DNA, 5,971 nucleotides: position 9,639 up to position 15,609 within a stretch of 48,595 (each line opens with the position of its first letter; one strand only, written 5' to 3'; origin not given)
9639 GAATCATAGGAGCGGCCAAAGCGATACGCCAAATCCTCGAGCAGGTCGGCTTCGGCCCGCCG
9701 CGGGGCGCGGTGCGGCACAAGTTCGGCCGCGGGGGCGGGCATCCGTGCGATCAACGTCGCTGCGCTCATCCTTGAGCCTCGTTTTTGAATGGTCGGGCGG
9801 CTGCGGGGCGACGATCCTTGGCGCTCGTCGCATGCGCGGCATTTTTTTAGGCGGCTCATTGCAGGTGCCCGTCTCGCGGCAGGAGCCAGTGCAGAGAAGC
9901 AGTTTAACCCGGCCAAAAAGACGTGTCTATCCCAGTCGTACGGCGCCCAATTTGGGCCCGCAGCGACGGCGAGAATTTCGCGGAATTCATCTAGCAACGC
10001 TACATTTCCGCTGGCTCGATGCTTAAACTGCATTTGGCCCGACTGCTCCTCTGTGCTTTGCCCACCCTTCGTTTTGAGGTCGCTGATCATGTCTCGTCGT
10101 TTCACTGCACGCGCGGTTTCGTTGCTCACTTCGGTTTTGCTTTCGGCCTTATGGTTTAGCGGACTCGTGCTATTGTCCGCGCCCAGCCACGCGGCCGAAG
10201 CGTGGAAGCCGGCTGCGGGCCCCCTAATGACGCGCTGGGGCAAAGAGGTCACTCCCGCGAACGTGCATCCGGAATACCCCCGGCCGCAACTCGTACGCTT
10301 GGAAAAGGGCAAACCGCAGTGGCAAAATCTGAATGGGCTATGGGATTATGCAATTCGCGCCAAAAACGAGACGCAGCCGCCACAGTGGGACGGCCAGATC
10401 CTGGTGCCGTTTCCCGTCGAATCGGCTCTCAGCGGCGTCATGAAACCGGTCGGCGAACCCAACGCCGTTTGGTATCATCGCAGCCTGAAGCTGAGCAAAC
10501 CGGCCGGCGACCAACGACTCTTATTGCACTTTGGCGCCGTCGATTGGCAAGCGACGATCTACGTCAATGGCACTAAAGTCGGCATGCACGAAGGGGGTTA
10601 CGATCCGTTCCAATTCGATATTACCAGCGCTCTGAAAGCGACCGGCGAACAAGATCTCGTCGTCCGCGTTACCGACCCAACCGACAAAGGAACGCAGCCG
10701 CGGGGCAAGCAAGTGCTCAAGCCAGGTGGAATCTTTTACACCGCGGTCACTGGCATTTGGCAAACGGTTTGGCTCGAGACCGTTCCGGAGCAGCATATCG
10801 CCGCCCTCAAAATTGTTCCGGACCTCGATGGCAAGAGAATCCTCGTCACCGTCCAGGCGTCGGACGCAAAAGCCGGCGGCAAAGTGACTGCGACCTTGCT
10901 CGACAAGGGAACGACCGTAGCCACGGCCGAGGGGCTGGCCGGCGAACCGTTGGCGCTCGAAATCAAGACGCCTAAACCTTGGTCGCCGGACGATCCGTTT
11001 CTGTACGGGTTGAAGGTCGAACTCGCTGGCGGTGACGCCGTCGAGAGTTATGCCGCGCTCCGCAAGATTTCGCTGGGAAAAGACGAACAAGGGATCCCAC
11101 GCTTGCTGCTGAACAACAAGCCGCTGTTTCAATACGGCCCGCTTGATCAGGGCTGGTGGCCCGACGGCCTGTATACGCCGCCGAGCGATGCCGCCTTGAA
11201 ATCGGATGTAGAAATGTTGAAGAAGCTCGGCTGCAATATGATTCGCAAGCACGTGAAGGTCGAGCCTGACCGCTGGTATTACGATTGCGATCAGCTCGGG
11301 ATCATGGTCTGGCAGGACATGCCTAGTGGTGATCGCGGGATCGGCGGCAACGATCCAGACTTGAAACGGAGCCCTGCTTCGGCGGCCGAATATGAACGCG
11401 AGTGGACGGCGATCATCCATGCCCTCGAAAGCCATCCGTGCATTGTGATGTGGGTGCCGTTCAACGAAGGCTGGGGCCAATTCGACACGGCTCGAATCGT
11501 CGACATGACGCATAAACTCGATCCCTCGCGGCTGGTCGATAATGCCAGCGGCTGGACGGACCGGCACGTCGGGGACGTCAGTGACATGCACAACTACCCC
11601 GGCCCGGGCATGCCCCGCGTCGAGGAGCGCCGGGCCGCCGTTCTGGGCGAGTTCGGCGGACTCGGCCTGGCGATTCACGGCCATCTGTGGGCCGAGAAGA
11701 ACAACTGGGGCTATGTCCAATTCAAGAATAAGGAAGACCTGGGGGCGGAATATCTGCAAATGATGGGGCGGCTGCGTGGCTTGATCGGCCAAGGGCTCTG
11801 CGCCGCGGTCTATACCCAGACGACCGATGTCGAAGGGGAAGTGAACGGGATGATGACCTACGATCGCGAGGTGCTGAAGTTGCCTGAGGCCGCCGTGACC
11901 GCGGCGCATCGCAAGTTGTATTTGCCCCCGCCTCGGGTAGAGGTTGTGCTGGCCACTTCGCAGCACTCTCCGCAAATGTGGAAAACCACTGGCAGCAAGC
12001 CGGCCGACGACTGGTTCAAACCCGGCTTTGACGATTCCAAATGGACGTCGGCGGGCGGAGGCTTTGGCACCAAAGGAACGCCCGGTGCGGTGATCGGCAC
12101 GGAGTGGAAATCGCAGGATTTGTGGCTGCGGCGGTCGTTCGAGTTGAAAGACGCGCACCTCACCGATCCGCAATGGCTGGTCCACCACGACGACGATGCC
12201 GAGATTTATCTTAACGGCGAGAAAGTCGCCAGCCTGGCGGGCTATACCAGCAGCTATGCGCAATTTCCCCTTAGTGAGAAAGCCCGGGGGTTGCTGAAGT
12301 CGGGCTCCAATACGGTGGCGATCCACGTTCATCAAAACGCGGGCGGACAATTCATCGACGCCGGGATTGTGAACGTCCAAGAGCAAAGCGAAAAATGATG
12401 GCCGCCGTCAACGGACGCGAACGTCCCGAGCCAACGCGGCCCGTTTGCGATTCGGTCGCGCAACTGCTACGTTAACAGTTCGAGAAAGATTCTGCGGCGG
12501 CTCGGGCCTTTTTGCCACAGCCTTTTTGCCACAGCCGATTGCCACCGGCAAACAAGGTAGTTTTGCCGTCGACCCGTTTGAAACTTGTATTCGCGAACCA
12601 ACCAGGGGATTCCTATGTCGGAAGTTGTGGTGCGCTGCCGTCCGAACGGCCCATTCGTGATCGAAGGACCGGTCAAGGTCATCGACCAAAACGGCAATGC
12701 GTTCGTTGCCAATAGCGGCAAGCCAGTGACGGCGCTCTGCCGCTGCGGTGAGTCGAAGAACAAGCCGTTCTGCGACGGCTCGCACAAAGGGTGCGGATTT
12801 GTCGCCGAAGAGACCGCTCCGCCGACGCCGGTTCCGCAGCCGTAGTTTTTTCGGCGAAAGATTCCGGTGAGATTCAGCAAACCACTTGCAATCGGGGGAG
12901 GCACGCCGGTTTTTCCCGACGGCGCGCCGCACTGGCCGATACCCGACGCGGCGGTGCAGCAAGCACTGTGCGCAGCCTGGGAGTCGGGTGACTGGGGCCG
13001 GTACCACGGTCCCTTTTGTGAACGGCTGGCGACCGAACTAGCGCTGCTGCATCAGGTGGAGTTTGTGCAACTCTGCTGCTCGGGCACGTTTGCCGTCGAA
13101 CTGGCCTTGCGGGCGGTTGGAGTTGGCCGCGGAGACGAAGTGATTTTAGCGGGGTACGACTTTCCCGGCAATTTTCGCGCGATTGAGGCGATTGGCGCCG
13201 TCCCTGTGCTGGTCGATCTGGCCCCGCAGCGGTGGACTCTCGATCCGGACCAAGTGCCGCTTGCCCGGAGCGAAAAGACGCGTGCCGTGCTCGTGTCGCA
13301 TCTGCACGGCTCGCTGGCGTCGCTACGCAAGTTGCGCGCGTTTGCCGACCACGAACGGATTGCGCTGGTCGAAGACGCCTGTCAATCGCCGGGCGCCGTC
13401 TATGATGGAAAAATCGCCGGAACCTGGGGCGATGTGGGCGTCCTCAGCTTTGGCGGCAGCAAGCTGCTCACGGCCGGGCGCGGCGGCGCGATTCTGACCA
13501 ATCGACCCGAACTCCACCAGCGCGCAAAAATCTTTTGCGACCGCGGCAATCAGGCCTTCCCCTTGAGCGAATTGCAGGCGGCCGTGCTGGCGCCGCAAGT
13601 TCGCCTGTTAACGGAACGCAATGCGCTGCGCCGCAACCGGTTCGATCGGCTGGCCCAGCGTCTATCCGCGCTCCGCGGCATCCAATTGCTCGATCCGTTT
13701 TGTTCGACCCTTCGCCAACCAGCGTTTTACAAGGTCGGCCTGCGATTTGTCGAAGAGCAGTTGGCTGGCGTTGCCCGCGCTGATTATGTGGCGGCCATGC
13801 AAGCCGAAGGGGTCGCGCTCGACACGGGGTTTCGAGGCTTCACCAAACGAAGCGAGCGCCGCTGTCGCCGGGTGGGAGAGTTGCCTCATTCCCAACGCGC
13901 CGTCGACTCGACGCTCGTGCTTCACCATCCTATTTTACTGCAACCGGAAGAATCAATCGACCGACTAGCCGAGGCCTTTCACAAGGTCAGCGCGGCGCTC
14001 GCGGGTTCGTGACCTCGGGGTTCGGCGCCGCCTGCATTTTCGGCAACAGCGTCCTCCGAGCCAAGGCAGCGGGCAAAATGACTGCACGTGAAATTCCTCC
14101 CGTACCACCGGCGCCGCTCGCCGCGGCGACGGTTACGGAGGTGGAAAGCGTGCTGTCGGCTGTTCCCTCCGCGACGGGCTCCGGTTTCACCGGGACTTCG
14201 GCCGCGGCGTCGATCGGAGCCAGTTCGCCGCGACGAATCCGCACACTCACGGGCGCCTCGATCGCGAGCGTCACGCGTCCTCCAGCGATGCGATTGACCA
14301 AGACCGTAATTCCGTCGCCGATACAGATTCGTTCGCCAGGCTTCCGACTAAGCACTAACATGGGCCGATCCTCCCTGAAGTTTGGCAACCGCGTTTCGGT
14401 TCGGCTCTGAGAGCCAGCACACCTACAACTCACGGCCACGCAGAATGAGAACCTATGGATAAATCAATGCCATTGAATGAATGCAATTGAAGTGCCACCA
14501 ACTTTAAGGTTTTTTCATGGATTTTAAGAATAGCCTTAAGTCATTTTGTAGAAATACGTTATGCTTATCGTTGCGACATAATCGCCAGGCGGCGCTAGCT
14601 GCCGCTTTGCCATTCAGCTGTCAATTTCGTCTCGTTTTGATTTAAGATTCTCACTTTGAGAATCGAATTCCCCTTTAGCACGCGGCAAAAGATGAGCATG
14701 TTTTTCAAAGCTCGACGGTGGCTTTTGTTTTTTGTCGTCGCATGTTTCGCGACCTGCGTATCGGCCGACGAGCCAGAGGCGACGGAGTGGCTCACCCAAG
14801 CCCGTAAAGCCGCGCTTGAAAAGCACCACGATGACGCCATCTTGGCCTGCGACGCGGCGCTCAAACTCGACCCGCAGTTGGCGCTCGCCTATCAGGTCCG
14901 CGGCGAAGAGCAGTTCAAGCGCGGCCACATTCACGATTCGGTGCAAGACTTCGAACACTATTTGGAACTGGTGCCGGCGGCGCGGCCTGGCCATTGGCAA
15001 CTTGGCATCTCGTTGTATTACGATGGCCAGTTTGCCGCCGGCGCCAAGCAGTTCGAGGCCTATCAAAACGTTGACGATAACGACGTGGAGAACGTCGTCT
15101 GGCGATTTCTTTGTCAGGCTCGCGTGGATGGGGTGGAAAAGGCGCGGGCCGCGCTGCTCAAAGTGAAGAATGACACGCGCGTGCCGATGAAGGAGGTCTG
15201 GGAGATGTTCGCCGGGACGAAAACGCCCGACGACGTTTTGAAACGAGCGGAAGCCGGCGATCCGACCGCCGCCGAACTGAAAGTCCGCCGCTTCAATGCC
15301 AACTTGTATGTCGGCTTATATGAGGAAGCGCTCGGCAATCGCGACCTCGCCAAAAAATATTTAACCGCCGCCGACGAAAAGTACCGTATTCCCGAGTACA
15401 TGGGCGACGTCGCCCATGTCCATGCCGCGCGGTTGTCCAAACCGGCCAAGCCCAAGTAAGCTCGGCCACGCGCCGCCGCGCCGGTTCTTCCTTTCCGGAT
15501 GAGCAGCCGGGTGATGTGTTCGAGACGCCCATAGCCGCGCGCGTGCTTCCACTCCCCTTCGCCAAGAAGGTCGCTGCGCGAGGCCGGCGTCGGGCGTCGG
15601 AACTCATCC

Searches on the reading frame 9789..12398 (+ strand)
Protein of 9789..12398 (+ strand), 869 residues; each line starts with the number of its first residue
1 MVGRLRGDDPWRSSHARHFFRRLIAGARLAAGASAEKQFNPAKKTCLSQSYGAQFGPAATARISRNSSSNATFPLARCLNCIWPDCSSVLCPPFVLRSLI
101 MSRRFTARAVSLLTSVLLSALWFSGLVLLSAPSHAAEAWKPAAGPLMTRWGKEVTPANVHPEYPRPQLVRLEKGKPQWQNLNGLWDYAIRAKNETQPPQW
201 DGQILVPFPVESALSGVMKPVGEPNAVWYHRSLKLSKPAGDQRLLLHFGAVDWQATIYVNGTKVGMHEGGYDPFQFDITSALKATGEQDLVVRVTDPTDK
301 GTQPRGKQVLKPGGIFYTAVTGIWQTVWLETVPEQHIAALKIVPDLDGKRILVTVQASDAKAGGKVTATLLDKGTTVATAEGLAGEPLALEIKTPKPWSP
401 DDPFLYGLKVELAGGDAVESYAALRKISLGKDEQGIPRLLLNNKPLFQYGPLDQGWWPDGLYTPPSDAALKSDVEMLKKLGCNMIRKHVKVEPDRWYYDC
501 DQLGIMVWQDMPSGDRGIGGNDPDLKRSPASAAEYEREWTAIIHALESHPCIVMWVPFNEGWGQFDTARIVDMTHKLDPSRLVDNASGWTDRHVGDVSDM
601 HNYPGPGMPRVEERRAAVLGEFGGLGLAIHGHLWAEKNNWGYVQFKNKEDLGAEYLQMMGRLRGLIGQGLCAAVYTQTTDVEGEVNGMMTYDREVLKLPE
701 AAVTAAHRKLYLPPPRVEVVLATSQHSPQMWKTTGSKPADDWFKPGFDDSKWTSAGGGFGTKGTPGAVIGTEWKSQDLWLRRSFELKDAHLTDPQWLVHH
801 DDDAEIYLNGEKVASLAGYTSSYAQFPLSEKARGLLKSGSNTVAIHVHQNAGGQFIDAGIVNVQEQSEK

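Call 80: search_protein_families(library=pfam, proteins=[window:9789-12398:+])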
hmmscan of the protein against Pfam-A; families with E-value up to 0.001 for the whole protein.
window:9789-12398:+ (869 aa): 5 families
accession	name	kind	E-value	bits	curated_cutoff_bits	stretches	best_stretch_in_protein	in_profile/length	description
PF22666.2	Glyco_hydro_2_N2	-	4.7e-14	53.2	27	1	226-305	49-128/167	Glycosyl hydrolase 2 galactose-binding domain-like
PF02837.24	Glyco_hydro_2_N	-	7.7e-13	49.2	28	1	180-299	3-138/169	Glycosyl hydrolases family 2, sugar binding domain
PF00703.27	Glyco_hydro_2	-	8.4e-10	39.8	23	1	336-421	2-102/109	Glycosyl hydrolases family 2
PF02836.23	Glyco_hydro_2_C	-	6.2e-09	35.9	21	1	469-598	37-173/302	Glycosyl hydrolases family 2, TIM barrel domain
PF22820.2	TcaA_3rd_4th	-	0.00011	22.5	27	0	801-830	10-40/73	TcaA protein 3rd/4th domain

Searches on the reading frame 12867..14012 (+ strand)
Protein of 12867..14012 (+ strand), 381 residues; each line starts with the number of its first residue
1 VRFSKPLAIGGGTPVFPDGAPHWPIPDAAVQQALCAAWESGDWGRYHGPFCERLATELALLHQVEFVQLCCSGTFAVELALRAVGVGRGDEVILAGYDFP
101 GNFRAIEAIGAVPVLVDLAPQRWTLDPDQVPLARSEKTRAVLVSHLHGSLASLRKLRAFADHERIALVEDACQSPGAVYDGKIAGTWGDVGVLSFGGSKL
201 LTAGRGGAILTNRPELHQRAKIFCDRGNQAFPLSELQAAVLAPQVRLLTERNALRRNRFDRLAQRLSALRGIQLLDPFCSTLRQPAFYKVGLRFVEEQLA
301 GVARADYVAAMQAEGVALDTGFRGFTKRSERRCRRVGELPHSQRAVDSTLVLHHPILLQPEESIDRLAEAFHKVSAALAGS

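Call 80: search_protein_families(library=pfam, proteins=[window:12867-14012:+])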
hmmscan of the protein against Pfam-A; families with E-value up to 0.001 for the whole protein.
window:12867-14012:+ (381 aa): 2 families
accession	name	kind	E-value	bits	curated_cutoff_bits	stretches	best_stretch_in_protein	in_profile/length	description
PF01041.23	DegT_DnrJ_EryC1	-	3e-56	191.6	19.8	1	34-369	10-357/360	DegT/DnrJ/EryC1/StrS aminotransferase family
PF01212.27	Beta_elim_lyase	-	0.00029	20.7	27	0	28-298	12-247/288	Beta-eliminating lyase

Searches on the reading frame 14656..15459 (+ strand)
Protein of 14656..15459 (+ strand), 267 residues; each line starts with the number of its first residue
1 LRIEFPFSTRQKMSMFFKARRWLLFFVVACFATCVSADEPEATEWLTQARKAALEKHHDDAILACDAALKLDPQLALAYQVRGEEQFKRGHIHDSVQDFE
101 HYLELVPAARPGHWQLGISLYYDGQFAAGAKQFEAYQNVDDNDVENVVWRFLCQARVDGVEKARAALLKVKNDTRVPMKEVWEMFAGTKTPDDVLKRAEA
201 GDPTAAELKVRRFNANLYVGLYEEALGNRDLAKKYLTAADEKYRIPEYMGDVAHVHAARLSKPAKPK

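Call 83: search_protein_families(library=pfam, proteins=[window:14656-15459:+], max_evalue=0.01)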
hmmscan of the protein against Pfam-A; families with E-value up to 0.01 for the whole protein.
window:14656-15459:+ (267 aa): 3 families
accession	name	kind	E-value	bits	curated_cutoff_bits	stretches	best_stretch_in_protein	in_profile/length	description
PF13371.12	TPR_9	-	1.7e-07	31.6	35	1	55-110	8-63/73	Tetratricopeptide repeat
PF07719.23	TPR_2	-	2e-06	27.9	27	0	44-74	3-33/34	Tetratricopeptide repeat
PF13181.12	TPR_8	-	0.006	17.1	25.7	0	224-239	12-27/34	Tetratricopeptide repeat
